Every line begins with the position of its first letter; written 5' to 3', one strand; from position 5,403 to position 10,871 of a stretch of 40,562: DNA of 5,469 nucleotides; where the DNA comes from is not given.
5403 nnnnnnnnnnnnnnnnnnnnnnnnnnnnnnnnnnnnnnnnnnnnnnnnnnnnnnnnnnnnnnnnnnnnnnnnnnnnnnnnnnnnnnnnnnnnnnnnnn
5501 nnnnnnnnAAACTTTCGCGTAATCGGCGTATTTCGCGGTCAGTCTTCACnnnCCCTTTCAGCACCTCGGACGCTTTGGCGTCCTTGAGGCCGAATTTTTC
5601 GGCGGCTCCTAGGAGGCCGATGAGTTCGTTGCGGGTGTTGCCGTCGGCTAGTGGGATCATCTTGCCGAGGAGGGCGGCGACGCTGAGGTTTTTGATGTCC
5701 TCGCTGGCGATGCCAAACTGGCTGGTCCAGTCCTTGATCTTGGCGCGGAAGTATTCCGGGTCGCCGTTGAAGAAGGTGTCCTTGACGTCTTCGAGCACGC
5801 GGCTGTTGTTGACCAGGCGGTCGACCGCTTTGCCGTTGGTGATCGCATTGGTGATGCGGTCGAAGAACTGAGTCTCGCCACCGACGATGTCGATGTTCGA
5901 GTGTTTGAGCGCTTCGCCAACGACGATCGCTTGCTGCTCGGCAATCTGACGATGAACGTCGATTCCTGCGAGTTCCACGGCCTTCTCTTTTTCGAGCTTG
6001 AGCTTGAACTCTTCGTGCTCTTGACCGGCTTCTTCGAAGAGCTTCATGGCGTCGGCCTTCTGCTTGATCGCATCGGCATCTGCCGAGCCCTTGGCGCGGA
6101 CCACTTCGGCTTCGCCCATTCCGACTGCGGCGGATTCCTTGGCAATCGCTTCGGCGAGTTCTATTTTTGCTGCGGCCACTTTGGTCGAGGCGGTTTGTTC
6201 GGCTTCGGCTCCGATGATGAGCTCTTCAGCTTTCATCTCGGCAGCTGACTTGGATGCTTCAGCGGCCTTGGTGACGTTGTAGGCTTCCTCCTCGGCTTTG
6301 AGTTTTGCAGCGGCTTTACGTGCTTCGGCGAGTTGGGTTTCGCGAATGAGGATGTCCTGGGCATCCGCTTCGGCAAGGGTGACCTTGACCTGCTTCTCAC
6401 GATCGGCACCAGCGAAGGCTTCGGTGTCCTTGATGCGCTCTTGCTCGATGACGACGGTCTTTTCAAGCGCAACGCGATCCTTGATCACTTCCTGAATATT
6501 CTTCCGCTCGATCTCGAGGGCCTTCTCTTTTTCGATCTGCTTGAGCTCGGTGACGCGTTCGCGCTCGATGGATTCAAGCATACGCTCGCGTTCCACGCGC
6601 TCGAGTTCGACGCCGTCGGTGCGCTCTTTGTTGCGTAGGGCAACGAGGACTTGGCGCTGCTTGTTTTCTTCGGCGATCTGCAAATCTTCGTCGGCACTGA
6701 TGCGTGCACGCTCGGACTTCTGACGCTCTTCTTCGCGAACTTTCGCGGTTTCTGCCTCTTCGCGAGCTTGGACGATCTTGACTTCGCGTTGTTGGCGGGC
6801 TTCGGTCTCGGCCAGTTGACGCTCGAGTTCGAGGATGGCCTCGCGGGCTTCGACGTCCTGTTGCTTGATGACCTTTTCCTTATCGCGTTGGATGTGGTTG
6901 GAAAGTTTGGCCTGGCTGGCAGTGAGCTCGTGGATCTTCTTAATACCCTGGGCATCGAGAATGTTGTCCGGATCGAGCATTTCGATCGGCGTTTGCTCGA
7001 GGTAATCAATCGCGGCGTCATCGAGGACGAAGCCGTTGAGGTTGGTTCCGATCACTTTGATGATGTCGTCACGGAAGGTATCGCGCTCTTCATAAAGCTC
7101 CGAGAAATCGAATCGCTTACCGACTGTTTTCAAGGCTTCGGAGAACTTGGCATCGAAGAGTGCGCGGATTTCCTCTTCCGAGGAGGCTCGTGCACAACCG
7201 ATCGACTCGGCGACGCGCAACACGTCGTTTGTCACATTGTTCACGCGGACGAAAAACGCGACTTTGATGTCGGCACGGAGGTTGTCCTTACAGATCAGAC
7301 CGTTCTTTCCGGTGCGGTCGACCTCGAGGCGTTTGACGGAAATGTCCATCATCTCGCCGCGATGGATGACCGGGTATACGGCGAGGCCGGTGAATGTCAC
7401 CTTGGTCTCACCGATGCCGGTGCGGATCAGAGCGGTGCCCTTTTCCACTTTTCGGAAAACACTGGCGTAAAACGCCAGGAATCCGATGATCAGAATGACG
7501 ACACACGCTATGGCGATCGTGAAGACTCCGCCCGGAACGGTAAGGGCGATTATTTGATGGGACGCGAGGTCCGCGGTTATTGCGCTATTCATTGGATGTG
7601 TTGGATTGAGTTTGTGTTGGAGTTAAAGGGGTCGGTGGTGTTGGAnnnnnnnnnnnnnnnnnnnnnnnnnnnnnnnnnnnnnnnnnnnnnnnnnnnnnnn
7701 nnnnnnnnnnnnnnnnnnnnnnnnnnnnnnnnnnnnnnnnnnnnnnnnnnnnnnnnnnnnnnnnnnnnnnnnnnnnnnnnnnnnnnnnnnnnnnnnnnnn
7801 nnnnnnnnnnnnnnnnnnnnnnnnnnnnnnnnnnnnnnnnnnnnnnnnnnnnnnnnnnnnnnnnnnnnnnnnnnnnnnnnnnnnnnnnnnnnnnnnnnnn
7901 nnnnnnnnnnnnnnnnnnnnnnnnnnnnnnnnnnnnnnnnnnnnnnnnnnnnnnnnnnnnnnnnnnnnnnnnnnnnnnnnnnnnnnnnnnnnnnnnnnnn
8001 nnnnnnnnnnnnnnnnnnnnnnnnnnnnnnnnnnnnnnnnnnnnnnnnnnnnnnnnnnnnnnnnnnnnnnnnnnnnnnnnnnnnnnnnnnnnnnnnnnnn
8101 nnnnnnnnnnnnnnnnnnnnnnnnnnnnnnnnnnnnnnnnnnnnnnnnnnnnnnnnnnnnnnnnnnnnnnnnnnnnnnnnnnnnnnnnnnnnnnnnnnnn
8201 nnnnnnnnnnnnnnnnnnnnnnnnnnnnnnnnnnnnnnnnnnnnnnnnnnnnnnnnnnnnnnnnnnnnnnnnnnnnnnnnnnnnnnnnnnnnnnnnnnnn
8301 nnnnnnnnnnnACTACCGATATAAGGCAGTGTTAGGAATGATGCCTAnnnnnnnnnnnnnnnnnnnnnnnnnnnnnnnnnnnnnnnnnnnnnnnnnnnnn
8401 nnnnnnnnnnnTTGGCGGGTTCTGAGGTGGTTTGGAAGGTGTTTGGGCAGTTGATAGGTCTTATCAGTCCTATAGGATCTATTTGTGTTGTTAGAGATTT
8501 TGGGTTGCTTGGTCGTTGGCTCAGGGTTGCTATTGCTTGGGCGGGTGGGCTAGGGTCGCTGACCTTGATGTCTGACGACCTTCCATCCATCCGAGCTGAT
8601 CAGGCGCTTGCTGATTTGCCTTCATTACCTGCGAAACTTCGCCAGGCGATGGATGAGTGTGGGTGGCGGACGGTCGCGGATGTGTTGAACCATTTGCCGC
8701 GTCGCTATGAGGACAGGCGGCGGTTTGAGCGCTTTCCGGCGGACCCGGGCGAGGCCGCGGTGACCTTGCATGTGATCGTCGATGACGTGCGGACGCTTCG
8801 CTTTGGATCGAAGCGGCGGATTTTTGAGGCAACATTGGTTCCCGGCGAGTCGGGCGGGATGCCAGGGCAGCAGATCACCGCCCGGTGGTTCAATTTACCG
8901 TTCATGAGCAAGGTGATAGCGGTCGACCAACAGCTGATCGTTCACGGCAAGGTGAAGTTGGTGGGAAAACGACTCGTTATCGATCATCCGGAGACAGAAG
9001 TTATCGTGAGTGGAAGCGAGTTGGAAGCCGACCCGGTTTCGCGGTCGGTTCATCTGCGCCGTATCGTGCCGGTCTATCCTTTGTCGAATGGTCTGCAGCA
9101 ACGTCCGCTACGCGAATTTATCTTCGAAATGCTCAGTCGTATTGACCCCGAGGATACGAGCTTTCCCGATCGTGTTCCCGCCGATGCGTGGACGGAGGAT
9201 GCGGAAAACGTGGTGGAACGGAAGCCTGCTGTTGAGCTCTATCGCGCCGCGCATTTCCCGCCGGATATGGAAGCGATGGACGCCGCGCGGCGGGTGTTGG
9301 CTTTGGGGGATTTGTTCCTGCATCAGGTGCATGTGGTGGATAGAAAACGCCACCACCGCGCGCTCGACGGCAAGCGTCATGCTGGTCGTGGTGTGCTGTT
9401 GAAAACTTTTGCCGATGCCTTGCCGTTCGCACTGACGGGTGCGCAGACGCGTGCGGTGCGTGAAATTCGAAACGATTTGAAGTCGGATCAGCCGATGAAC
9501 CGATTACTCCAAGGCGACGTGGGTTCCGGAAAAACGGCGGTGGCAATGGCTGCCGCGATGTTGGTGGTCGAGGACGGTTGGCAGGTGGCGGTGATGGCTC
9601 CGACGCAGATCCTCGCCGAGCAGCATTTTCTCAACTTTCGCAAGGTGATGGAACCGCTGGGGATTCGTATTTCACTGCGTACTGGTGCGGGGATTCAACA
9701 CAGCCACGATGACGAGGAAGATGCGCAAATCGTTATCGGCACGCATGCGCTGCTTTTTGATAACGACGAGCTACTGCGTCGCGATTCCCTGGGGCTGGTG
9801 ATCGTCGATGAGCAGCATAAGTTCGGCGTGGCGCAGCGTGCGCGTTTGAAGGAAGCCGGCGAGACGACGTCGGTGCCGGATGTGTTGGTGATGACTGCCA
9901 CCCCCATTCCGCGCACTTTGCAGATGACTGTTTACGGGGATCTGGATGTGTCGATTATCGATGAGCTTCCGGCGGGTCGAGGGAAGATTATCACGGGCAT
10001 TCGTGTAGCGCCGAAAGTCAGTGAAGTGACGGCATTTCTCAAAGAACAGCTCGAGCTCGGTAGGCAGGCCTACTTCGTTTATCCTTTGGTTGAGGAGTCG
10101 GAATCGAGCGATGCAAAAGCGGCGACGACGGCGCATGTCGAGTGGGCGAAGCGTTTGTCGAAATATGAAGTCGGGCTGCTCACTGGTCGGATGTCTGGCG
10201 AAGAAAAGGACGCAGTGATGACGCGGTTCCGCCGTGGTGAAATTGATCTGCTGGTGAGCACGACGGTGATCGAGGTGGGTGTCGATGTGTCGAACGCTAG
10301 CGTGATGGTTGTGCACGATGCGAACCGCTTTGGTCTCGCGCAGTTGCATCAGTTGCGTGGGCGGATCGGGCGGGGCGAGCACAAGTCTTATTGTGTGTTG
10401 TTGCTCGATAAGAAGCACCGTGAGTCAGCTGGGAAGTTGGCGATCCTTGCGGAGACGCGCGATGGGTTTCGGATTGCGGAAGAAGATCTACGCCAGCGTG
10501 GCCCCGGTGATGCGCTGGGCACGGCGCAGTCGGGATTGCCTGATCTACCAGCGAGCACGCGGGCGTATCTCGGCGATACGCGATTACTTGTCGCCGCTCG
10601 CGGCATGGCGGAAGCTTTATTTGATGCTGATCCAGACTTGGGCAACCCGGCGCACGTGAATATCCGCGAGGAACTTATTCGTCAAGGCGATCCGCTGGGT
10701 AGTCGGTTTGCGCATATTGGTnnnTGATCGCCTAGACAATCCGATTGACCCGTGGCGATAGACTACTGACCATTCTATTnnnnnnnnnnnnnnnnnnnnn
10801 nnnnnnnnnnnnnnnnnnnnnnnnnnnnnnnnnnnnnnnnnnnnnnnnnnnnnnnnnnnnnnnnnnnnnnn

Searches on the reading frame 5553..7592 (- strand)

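Call 39: search_protein_families(library=ncbifam, proteins=[window:5553-7592:-], max_evalue=0.1)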
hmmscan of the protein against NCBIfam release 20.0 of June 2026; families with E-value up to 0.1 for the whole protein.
window:5553-7592:- (680 aa): 1 family
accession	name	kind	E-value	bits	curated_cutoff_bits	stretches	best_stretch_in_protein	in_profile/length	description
NF058507.1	FlotScfldFlot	equivalog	0.00019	20.7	700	0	68-425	57-389/477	flotillin lipid rafts scaffold protein FloT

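Call 91: search_protein_families(library=pfam, proteins=[window:5553-7592:-], max_evalue=0.001)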
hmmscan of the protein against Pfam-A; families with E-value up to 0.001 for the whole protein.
window:5553-7592:- (680 aa): 0 families

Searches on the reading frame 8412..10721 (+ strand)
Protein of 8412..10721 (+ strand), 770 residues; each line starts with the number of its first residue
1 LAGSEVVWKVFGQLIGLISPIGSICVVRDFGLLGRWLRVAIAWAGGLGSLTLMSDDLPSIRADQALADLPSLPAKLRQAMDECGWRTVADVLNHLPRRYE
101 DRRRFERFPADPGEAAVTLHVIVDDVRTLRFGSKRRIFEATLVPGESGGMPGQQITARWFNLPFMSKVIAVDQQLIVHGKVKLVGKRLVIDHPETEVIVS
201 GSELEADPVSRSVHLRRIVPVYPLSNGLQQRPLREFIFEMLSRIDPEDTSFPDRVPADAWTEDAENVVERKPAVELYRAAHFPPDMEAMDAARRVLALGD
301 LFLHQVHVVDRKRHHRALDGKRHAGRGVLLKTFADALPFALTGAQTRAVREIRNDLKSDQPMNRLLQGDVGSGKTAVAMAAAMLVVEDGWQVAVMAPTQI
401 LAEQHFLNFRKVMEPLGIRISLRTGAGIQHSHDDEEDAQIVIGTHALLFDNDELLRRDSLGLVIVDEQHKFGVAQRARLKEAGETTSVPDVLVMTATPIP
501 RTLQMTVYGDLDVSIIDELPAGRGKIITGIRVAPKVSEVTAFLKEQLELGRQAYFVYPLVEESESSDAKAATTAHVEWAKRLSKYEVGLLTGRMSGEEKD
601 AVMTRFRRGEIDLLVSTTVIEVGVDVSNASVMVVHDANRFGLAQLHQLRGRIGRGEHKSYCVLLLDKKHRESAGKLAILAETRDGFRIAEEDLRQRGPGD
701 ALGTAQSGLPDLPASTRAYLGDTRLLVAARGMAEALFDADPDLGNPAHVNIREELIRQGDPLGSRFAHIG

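Call 39: search_protein_families(library=ncbifam, proteins=[window:8412-10721:+], max_evalue=0.1)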
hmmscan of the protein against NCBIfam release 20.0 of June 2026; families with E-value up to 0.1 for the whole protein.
window:8412-10721:+ (770 aa): 58 families (the best 25 are shown)
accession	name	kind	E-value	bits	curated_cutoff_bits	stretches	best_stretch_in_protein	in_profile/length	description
NF008168.0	PRK10917.2-2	equivalog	5.7e-224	745.9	718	1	62-757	109-783/795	ATP-dependent DNA helicase RecG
NF008165.0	PRK10917.1-3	equivalog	1.9e-201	671.2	711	1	63-758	7-681/692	ATP-dependent DNA helicase RecG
TIGR00643.1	recG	equivalog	2.1e-188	628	659.4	1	83-730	1-626/629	ATP-dependent DNA helicase RecG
NF008170.0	PRK10917.2-4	equivalog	7.9e-178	593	975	1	59-758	126-815/826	ATP-dependent DNA helicase RecG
NF008163.0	PRK10917.1-1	equivalog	4.8e-167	557.3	796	1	64-742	9-673/692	ATP-dependent DNA helicase RecG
NF008164.0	PRK10917.1-2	equivalog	3.6e-165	551.1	785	1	84-747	40-681/704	ATP-dependent DNA helicase RecG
NF008166.0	PRK10917.1-4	equivalog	1.1e-158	529.5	864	1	71-743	18-687/705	ATP-dependent DNA helicase RecG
NF008167.0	PRK10917.2-1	equivalog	2.4e-144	482.2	995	1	80-747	20-723/744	ATP-dependent DNA helicase RecG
TIGR00580.2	mfd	equivalog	7.8e-100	335.6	800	1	328-708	421-798/907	transcription-repair coupling factor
NF008169.0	PRK10917.2-3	equivalog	1.3e-89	301.4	555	1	311-708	205-581/610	ATP-dependent DNA helicase RecG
NF007966.0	PRK10689.1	equivalog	1.6e-72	244.7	1329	1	331-708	591-965/1148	transcription-repair coupling factor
NF010337.0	PRK13766.1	equivalog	1.5e-15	56.4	610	2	371-470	40-143/781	Hef nuclease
NF004070.0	PRK05580.2-2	equivalog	1.2e-12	46.9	921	1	335-474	191-328/729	primosomal protein N'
NF004066.1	PRK05580.1-3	equivalog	1.7e-11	43.2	813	1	331-472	243-380/788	primosomal protein N'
NF053631.1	RNA_helic_CshA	equivalog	7.5e-11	41.5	646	2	583-667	260-343/434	degradosome RNA helicase CshA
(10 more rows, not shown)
